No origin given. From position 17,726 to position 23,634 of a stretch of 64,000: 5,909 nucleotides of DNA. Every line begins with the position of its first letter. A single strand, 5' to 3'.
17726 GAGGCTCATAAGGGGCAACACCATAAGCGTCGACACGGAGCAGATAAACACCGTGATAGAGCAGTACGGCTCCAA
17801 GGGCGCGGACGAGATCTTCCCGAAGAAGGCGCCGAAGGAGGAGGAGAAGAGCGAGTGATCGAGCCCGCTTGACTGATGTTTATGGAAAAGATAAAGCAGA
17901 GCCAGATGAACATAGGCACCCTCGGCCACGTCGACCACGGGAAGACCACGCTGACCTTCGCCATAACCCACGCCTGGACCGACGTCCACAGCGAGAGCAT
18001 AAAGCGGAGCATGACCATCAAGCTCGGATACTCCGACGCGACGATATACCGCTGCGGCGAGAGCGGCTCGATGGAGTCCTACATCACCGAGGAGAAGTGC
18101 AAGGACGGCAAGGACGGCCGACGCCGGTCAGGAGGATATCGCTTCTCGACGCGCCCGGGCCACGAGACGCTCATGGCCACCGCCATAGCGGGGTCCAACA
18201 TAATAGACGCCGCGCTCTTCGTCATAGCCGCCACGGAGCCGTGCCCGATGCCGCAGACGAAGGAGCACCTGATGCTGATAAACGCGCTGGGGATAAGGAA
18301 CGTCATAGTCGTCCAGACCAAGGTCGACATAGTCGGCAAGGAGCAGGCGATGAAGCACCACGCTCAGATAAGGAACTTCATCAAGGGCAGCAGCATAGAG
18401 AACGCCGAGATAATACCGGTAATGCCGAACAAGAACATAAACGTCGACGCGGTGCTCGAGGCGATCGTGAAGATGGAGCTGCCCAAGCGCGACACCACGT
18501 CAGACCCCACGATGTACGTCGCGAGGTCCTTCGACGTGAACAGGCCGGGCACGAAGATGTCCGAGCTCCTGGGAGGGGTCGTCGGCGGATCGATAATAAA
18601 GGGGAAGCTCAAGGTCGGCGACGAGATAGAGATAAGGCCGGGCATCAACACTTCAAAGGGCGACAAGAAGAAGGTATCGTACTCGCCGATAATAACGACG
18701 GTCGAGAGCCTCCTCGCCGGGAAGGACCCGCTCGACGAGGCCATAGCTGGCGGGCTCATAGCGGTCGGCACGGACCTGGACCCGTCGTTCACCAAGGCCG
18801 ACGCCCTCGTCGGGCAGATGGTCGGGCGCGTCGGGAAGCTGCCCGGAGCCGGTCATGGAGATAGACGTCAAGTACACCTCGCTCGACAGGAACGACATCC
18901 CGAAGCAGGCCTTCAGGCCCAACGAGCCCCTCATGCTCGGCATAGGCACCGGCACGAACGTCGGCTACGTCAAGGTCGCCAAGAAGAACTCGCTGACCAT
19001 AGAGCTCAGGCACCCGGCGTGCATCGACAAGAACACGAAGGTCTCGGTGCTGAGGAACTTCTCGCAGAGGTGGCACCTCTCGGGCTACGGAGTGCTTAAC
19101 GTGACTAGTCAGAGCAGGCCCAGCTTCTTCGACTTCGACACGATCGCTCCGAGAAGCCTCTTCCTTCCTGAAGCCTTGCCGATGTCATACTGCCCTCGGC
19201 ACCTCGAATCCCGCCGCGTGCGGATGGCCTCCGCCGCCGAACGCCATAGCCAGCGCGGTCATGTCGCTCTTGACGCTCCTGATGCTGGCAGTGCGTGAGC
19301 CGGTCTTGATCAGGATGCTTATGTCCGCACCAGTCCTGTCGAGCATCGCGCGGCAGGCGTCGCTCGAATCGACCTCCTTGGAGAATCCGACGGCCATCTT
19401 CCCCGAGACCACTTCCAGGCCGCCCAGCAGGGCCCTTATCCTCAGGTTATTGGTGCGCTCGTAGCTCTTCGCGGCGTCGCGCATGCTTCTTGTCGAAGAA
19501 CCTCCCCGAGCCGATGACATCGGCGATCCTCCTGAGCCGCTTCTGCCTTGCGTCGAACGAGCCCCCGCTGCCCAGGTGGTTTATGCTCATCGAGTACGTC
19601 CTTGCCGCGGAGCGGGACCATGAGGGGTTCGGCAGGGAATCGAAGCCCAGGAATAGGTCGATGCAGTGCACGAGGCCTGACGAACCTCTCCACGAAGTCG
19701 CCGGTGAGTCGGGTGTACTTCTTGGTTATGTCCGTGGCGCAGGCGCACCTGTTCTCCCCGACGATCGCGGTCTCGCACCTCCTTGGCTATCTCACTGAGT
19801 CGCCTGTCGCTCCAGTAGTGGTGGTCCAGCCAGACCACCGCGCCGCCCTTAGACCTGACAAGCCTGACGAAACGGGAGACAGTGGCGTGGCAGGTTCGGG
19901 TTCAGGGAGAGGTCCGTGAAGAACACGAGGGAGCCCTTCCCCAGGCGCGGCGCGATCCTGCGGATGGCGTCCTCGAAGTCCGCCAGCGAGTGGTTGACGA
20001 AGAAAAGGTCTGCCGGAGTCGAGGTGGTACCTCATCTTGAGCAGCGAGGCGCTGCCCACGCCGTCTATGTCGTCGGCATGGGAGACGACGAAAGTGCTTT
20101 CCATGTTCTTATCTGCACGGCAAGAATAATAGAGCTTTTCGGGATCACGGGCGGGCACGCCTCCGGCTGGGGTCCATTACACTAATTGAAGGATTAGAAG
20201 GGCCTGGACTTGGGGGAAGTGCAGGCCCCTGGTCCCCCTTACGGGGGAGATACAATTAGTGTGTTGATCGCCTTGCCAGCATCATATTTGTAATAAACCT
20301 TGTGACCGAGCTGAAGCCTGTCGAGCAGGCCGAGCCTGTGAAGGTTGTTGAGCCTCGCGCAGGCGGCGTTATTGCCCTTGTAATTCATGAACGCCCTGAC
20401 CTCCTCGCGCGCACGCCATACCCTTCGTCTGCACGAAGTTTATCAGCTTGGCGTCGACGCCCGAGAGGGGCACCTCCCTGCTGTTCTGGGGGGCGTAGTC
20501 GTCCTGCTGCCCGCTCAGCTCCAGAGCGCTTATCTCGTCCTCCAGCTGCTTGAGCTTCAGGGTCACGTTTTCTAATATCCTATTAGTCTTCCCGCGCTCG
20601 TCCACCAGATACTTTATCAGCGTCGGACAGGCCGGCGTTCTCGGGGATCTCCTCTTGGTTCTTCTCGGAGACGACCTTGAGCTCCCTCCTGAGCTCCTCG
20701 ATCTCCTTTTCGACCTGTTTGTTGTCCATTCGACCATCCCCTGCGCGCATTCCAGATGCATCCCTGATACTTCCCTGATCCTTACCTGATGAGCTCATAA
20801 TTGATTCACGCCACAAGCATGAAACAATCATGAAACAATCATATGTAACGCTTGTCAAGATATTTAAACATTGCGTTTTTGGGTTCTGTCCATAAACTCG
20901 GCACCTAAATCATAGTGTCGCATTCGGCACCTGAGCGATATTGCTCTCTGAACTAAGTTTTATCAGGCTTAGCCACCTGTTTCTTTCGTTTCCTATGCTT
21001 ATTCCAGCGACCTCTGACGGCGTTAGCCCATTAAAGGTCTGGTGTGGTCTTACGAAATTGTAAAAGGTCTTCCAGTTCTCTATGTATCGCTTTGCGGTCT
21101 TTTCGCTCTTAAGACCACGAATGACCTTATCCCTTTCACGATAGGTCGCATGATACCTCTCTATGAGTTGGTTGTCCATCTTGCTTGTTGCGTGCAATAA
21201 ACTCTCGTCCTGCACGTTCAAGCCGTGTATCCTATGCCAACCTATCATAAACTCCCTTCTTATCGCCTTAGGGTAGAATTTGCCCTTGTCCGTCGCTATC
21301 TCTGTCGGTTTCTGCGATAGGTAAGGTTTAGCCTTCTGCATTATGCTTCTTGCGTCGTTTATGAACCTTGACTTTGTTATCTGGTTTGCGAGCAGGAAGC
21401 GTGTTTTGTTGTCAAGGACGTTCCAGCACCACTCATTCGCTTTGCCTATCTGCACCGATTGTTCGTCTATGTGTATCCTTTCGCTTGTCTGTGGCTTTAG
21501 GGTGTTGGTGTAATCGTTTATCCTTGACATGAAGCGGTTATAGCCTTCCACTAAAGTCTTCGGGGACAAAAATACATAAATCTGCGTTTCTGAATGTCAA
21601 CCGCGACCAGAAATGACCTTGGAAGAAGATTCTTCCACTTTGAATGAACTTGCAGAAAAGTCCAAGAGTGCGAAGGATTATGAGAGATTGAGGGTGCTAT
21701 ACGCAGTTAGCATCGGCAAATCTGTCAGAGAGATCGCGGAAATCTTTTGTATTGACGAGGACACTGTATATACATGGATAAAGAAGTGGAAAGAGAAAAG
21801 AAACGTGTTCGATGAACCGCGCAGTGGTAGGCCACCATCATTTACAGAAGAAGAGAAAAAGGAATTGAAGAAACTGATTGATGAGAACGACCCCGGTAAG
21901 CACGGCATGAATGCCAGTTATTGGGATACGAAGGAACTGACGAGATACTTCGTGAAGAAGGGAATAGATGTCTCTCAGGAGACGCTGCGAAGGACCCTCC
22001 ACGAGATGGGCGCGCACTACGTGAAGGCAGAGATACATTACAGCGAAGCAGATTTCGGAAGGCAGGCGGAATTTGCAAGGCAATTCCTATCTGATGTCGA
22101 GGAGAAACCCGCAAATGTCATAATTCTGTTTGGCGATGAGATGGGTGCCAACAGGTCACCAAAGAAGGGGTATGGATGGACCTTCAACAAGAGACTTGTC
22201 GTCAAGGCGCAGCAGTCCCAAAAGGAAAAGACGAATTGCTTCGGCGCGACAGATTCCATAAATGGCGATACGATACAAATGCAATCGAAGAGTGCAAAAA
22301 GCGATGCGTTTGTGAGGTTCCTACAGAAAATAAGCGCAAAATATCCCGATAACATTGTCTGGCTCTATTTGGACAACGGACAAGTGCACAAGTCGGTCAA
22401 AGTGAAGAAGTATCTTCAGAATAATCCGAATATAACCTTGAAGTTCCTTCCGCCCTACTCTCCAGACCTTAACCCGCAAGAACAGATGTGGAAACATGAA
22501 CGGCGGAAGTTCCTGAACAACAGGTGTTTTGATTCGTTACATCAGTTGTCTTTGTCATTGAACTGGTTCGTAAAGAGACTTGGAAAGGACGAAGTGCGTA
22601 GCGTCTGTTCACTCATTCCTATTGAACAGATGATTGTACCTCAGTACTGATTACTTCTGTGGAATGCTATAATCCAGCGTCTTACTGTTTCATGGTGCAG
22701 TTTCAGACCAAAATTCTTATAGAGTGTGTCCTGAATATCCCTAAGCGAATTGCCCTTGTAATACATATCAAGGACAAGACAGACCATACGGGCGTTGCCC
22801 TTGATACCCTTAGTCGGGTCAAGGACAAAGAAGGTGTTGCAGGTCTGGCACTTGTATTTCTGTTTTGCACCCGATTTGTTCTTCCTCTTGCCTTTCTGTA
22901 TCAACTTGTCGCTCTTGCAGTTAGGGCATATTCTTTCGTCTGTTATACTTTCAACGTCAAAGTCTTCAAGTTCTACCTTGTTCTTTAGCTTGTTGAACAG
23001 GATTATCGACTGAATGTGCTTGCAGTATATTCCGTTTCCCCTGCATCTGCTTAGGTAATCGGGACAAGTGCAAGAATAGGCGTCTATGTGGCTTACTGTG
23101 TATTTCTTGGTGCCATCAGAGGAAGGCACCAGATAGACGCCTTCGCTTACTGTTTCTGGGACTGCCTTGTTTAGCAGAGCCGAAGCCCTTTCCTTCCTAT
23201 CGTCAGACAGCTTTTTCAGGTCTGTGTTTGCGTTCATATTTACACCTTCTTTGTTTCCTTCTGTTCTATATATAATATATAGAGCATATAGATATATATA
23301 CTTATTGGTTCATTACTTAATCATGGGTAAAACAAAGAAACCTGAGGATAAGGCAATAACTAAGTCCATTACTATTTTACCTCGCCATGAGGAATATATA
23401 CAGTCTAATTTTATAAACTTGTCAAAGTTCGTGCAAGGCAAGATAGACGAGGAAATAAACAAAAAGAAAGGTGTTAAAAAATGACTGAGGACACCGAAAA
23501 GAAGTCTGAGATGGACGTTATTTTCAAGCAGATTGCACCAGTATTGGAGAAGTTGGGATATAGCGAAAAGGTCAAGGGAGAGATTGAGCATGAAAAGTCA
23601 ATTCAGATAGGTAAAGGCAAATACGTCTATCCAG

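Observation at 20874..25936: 5-kb IS6-family element with long TIRs, an 8-bp target duplication and passenger genes inside the inverted repeats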

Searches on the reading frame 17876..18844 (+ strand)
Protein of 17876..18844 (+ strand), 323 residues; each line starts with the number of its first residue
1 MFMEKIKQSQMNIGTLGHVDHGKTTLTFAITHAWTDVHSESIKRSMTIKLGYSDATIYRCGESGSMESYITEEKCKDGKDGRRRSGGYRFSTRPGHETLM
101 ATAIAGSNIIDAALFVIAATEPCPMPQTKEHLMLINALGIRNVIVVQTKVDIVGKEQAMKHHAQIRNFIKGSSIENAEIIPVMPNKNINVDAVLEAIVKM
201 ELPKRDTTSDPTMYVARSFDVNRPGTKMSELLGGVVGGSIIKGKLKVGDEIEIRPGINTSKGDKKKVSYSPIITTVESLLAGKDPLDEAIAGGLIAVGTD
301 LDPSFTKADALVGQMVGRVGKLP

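Call 53: find_homologous_proteins(query=window:17876-18844:+, max_evalue=1e-60)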
Query seq(323 aa) (323 aa): 7636 proteins with E <= 1e-60 among 8000 candidates; the best 120 are listed.
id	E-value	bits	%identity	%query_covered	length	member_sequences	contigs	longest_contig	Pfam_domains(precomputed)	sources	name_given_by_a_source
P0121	4.4e-209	711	100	100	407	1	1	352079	PF00009.34,PF03144.32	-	-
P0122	2.9e-192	656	94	100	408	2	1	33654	PF09173.18,PF00009.34,PF03144.32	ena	-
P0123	4.3e-174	596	86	100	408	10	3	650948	PF09173.18,PF00009.34,PF03144.32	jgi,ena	-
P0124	6.8e-174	595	85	100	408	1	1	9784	PF09173.18,PF00009.34,PF03144.32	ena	-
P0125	7.6e-165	566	83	100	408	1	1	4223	PF09173.18,PF00009.34,PF03144.32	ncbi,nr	ncbi:Translation initiation factor 2 subunit gamma [uncultured archaeon]|nr:Translation initiation f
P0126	2.8e-155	534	77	98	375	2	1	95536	PF00009.34,PF03144.32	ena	-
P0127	2.4e-152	524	73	98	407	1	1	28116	PF09173.18,PF00009.34,PF03144.32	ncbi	-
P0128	5.0e-152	523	73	98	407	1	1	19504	PF09173.18,PF00009.34,PF03144.32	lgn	-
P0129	7.4e-152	523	73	98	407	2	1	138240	PF09173.18,PF00009.34,PF03144.32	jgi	jgi:translation initiation factor 2 subunit 3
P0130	3.8e-151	521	74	98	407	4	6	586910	PF09173.18,PF00009.34,PF03144.32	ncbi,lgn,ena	-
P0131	1.0e-150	519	73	98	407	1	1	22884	PF09173.18,PF00009.34,PF03144.32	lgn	-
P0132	1.4e-150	519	73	98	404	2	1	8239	PF09173.18,PF00009.34,PF03144.32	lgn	-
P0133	2.4e-150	518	72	98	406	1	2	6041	PF09173.18,PF00009.34,PF03144.32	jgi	jgi:translation initiation factor 2 subunit 3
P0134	2.8e-150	518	73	99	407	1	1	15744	PF09173.18,PF00009.34,PF03144.32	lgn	-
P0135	5.0e-150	517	74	98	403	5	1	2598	PF09173.18,PF00009.34,PF03144.32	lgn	-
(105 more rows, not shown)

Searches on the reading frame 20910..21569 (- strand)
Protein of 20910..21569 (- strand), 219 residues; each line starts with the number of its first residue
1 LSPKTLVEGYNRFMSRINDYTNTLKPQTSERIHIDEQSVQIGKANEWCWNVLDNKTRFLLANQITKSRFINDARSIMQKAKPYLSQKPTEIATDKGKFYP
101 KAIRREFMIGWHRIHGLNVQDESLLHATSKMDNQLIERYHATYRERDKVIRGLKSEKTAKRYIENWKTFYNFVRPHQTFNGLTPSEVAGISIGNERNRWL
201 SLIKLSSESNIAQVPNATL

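Call 6: search_protein_families(library=pfam, proteins=[window:20910-21569:-], max_evalue=0.01)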
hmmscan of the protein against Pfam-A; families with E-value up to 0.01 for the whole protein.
window:20910-21569:- (219 aa): 2 families
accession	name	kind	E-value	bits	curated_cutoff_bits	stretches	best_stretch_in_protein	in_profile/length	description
PF13610.12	DDE_Tnp_IS240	-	1.8e-16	61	27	1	31-174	3-137/139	DDE domain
PF13683.12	rve_3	-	9.7e-10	38.5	26.5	1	129-184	12-67/67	Integrase core domain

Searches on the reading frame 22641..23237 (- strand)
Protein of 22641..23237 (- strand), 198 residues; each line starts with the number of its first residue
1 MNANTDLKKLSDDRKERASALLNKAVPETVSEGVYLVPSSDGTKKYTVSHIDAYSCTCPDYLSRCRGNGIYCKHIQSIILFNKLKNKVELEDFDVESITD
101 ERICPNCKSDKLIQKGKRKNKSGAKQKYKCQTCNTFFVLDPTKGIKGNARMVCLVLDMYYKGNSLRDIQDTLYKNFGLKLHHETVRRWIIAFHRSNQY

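Call 6: search_protein_families(library=pfam, proteins=[window:22641-23237:-], max_evalue=0.01)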
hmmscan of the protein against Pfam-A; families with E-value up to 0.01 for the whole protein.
window:22641-23237:- (198 aa): 3 families
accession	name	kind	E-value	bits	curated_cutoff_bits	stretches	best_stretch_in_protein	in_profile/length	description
PF25208.1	DUF7838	-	0.00037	20.8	28.5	1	100-138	5-44/55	Domain of unknown function (DUF7838)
PF04434.22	SWIM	-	0.00039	20.3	19.6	1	52-75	11-30/38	SWIM zinc finger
PF09723.15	Zn_ribbon_8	-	0.0068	16.8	34.4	0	98-112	21-37/41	Zinc ribbon domain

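Call 89: search_protein_representatives(protein=window:22674-23237:-)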
Query: 188 residues. Proteins with E-value up to 0.001 (for the whole library): 658; up to 1e-10: 161; up to 1e-30: 20. The best 150 are listed.
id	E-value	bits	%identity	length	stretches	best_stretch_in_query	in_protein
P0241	5.3e-87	306.5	68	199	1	3-188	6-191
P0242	3.5e-52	192.9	51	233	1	6-188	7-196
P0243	1.2e-49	184.7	46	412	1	4-188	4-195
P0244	1.1e-47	178.3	46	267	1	6-188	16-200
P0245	1.2e-47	178.1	65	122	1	4-123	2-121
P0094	1.7e-46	174.4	47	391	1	11-188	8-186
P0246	1.9e-45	171.0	55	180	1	46-188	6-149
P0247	2.1e-45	170.8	46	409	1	5-186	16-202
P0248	4.8e-44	166.4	47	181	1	7-173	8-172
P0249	1.1e-43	165.3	47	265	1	14-188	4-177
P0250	1.4e-42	161.7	46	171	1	6-172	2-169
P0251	2.5e-39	151.0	42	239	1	15-187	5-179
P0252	1.0e-37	145.8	43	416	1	4-188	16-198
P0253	1.1e-37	145.7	39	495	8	34-78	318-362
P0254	5.7e-36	140.1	45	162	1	14-173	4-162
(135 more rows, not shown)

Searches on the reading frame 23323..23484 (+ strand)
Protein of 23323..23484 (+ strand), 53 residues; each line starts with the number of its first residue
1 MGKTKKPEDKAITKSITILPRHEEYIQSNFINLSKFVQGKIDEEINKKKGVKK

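Call 6: search_protein_families(library=pfam, proteins=[window:23323-23484:+], max_evalue=0.01)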
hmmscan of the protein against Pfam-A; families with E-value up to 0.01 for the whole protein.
window:23323-23484:+ (53 aa): 0 families

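Call 27: search_protein_families(library=ncbifam, proteins=[window:23323-23484:+], max_evalue=0.01)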
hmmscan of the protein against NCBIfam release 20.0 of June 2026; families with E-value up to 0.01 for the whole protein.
window:23323-23484:+ (53 aa): 0 families

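Call 28: search_protein_families(library=padloc, proteins=[window:23323-23484:+], max_evalue=0.01)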
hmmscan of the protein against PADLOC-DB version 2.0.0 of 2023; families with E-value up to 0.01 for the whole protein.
window:23323-23484:+ (53 aa): 0 families

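Call 74: search_protein_families(library=pfam, proteins=[window:23323-23481:+], max_evalue=10)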
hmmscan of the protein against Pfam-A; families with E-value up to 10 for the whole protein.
seq(53 aa): 0 families

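Call 78: predict_structure(protein=window:23323-23484:+)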
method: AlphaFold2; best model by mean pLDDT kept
length: 53 residues; sequences in the alignment: 1
mean_pLDDT: 88.5   pTM: 0.50
mean pLDDT of the five models: 88.5, 85.6, 85.0, 79.2, 74.6
residues with pLDDT >= 90: 30; 70-90: 18; 50-70: 5; < 50: 0
segments of 3 or more residues with pLDDT < 50: none
pLDDT, mean of each block of 10 residues (from residue 1): 72 88 96 98 93 70
secondary structure, 60 per line:
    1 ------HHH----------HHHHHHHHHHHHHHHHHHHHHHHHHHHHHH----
elements in order: H20-49
